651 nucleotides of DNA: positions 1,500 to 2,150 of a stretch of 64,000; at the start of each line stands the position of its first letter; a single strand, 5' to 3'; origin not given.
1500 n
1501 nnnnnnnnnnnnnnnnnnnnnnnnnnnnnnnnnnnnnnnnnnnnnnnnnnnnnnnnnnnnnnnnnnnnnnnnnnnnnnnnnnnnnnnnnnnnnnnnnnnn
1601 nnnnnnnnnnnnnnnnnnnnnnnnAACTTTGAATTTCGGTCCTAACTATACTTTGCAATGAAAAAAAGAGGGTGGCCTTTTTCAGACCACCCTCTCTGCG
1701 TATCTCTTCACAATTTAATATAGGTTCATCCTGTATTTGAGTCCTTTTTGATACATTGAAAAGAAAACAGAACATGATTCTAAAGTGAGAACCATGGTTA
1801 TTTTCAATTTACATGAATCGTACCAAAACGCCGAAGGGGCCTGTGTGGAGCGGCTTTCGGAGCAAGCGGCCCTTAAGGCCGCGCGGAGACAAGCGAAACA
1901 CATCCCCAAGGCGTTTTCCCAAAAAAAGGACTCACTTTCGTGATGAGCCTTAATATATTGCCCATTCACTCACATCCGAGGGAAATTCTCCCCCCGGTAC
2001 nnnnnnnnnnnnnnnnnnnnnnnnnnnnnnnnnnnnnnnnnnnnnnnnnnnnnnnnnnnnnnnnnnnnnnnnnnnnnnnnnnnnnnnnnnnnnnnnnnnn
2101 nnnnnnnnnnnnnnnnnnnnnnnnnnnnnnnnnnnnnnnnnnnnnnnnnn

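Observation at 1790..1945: MITE carries a conserved GC-rich structured core, possibly a transcribed RNA module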

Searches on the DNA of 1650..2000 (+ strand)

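Call 33: search_rna_families(source=window, start=1650, end=2000, threshold=evalue, max_evalue=10)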
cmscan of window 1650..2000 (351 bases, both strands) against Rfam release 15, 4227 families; matches with E-value up to 10: 13.
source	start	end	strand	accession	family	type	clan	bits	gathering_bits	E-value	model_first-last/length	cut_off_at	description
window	1650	1793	-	RF03532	SQ2397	Cis-reg;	-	25.1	100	0.017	1-243/243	no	Cis-regulator of HTH transcription factor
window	1747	1807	+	RF01592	plasmodium_snoR17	Gene; snRNA; snoRNA; CD-box;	-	20.3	51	7.7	1-80/80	no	small nucleolar RNA snoR17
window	1658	1752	-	RF00558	L20_leader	Cis-reg; leader;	-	19.6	58.7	0.16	1-127/127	no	Ribosomal protein L20 leader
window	1661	1766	-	RF04182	GibS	Gene; sRNA;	-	19.6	115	1.7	1-142/142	no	GibS sRNA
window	1668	1694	-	RF01837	toga_FSE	Cis-reg; frameshift_element;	-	18.8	40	0.36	1-29/29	no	togavirus ribosomal frameshift element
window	1653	1712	-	RF00994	mir-1255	Gene; miRNA;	-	18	63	0.43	1-67/67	no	mir-1255 microRNA precursor family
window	1662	1735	-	RF02853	Ysr201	Gene; sRNA;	-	14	62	6.1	1-70/70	no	Yersinia sRNA 201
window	1882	1980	-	RF00360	snoZ107_R87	Gene; snRNA; snoRNA; CD-box;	-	13.4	50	4.8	1-117/117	no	Small nucleolar RNA Z107/R87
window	1661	1695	+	RF01676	P31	Gene; sRNA;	-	13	40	6.8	47-82/82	no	Pseudomonas sRNA P31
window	1650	1774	+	RF02050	STnc470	Gene; sRNA;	-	11.8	80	0.92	95-226/226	5'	Salmonella enterica sRNA STnc470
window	1735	1795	-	RF02060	STnc410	Gene; sRNA;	-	11.8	50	3.8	1-158/158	no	Enterobacterial sRNA STnc410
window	1909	1999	-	RF02207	WT1-AS_5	Gene; lncRNA;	-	10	80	6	9-79/79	no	WT1 antisense RNA conserved region 5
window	1902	1965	-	RF02172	RFPL3-AS1_2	Gene; lncRNA;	-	8.8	40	9.2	1-71/71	no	RFPL3 antisense RNA 1 conserved region 2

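Call 39: search_dna_similar(query=window:1722-1775:+, collection=plasmids, mode=distant, max_evalue=10, max_rows=20)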
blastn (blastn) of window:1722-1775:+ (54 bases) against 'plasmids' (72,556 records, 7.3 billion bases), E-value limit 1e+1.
Records with a match: 6; places in all: 6; records where one place covers at least 80% of the query: 0.
Best place of each record, by identity: 80-90% 6.
By first word of the organism name: Bacillus 4; Mesobacillus 1; Acidianus 1.
By predicted mobility (MOB-suite, as given by PLSDB): mobilizable 4; non-mobilizable 2.
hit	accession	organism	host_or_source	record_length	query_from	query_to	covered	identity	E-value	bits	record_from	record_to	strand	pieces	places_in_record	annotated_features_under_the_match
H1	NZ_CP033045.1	Mesobacillus foraminis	cell culture,Red Sea lagoons-Mangrove ...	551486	16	51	67%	81.6%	4e+0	36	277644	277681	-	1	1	none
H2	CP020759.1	Bacillus thuringiensis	Single cell,Tissue, animal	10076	4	33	56%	86.7%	1e+0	37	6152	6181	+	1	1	none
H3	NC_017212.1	Bacillus thuringiensis serovar chinensis CT-43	-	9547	4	33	56%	86.7%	1e+0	37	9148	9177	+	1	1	none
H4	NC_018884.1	Bacillus thuringiensis Bt407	-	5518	4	33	56%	86.7%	1e+0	37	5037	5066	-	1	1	none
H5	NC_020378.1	Bacillus thuringiensis serovar thuringiensis str. IS5056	-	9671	4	33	56%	86.7%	1e+0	37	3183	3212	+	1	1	none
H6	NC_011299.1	Acidianus hospitalis W1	-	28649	28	54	50%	88.9%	4e+0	37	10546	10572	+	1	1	DUF87 domain-containing protein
